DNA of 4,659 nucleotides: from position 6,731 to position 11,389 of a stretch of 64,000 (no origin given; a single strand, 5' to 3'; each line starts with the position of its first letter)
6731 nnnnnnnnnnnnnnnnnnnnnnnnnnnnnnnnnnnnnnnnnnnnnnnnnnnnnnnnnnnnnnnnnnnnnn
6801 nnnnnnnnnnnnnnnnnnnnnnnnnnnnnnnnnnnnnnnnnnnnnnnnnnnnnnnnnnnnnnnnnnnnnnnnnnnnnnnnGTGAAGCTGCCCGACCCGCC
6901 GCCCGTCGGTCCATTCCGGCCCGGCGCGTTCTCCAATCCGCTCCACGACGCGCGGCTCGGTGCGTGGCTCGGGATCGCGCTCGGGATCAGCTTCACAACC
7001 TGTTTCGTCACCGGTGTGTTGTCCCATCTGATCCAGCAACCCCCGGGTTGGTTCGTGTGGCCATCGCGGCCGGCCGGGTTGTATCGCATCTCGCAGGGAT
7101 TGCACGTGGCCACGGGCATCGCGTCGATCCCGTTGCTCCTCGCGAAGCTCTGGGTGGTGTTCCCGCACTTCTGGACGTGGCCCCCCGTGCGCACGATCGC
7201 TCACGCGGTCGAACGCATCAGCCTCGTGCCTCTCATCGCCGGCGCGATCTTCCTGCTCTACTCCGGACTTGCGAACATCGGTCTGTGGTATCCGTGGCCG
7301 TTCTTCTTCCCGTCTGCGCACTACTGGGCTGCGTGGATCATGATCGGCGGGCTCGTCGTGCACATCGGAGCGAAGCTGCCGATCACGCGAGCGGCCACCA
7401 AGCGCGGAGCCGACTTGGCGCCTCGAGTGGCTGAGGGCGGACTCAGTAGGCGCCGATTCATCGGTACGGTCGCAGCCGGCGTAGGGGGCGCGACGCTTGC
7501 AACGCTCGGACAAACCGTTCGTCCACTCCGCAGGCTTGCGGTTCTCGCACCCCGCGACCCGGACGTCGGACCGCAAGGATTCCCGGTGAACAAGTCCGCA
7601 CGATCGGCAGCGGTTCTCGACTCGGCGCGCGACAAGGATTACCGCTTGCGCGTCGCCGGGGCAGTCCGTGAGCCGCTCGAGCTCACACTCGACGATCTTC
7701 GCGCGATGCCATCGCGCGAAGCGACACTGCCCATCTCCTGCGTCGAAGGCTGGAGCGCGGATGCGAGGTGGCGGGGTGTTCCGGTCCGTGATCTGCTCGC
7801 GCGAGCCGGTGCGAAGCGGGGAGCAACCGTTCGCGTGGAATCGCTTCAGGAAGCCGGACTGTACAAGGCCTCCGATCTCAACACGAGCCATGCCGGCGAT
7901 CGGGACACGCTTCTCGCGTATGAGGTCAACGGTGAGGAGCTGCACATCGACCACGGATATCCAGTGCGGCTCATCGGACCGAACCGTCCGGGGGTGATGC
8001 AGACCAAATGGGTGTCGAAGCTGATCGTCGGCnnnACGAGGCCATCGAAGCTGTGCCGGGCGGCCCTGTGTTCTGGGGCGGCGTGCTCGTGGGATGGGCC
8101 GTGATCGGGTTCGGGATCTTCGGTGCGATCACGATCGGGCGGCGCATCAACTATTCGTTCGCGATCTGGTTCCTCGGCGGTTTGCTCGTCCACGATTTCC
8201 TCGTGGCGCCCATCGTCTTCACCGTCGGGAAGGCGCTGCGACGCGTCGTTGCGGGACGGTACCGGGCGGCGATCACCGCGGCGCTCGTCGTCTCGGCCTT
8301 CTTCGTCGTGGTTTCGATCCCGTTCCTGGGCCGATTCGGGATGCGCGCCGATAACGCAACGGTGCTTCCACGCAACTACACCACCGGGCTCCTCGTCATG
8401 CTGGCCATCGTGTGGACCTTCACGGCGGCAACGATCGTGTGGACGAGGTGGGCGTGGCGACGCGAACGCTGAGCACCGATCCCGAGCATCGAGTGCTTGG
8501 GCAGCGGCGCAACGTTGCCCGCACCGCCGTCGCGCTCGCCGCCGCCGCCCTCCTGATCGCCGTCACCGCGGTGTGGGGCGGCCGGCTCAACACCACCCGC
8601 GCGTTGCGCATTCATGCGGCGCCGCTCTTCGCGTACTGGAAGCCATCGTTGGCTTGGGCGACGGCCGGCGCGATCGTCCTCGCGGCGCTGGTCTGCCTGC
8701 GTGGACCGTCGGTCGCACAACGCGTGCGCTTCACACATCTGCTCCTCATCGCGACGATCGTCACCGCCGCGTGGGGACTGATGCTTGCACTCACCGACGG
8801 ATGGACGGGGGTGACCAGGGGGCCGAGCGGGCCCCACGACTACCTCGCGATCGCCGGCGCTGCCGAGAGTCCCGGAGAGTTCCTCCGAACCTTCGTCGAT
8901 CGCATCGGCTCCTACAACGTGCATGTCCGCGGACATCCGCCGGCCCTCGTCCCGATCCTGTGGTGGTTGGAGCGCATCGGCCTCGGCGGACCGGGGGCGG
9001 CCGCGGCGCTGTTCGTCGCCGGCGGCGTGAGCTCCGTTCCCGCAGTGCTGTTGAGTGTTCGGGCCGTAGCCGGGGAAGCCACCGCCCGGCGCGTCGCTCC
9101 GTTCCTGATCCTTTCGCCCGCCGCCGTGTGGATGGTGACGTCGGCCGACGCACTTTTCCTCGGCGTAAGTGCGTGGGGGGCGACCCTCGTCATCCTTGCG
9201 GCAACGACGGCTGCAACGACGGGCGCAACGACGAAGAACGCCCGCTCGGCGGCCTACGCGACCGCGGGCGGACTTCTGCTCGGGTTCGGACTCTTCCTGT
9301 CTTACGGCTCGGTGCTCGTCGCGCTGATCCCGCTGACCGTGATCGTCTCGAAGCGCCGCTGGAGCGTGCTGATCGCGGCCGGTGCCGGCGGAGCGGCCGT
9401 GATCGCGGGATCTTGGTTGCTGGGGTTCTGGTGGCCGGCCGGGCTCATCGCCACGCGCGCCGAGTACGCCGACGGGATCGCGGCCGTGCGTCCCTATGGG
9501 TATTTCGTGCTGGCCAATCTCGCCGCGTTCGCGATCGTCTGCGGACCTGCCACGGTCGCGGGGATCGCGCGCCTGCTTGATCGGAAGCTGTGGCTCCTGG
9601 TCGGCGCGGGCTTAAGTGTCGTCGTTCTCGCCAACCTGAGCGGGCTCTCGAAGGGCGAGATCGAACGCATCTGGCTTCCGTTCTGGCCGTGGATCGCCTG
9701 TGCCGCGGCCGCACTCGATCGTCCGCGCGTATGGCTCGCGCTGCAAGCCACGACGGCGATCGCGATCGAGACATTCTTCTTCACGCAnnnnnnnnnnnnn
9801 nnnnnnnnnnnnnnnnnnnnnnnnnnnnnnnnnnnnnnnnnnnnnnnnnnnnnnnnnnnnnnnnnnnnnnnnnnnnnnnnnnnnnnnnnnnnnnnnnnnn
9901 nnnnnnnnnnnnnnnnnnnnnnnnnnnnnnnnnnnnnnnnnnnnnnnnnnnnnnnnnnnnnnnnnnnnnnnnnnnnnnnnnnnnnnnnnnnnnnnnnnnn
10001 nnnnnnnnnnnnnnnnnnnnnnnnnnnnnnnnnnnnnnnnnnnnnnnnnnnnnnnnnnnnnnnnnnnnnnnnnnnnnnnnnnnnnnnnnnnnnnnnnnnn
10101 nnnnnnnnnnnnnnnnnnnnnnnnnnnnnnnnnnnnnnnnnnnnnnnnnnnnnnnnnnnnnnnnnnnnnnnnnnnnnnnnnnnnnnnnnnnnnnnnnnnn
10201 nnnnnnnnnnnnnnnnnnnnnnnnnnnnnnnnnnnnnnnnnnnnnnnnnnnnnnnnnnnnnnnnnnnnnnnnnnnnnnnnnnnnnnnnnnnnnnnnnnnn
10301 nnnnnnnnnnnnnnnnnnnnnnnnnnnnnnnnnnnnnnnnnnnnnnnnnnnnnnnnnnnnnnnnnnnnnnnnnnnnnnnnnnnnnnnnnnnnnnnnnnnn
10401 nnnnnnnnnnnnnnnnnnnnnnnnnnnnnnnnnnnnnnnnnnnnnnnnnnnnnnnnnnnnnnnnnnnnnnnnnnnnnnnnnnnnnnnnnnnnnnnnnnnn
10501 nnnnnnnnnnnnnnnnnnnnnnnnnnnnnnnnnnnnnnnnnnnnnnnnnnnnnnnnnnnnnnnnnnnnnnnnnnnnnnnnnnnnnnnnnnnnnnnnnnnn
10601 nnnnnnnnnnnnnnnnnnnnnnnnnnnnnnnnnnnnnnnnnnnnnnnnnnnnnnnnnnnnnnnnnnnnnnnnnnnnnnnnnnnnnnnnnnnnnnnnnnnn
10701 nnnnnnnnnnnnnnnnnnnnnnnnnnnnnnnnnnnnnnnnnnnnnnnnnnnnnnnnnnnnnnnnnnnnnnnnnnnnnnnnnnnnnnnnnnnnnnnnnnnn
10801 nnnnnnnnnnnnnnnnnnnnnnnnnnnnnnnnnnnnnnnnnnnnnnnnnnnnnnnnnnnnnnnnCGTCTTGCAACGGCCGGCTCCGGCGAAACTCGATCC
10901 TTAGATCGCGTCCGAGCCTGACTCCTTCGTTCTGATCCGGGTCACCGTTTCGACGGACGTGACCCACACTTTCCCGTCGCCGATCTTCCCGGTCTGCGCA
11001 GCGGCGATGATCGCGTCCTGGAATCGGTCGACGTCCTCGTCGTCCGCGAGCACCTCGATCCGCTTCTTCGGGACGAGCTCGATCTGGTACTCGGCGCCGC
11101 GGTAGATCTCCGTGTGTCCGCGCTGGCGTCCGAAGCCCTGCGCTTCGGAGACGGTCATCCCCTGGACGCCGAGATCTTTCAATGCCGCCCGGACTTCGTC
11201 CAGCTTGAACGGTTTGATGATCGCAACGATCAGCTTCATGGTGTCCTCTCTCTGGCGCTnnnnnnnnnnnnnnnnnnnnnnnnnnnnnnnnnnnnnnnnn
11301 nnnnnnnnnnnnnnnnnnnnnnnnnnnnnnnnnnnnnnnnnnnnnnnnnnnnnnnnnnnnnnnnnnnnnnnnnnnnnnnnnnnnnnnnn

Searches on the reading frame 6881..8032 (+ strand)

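Call 64: search_protein_families(library=pfam, proteins=[window:6881-8032:+], max_evalue=0.00001)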
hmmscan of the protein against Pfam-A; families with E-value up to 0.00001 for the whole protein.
window:6881-8032:+ (384 aa): 1 family
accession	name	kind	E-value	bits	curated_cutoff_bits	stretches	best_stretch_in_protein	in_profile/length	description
PF00174.25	Oxidored_molyb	-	2.7e-33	115.4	24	1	250-383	8-160/169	Oxidoreductase molybdopterin binding domain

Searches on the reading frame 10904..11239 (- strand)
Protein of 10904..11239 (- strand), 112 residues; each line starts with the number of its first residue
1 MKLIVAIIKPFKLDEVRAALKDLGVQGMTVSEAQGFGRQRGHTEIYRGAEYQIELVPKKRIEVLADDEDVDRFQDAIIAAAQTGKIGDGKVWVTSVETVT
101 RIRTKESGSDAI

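Call 14: search_protein_families(library=pfam, proteins=[window:10904-11239:-], max_evalue=0.001)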
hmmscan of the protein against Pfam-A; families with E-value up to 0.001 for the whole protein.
window:10904-11239:- (112 aa): 1 family
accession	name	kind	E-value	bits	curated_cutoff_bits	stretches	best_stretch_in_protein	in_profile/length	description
PF00543.27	P-II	-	8.1e-30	103.6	25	1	1-106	1-102/102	Nitrogen regulatory protein P-II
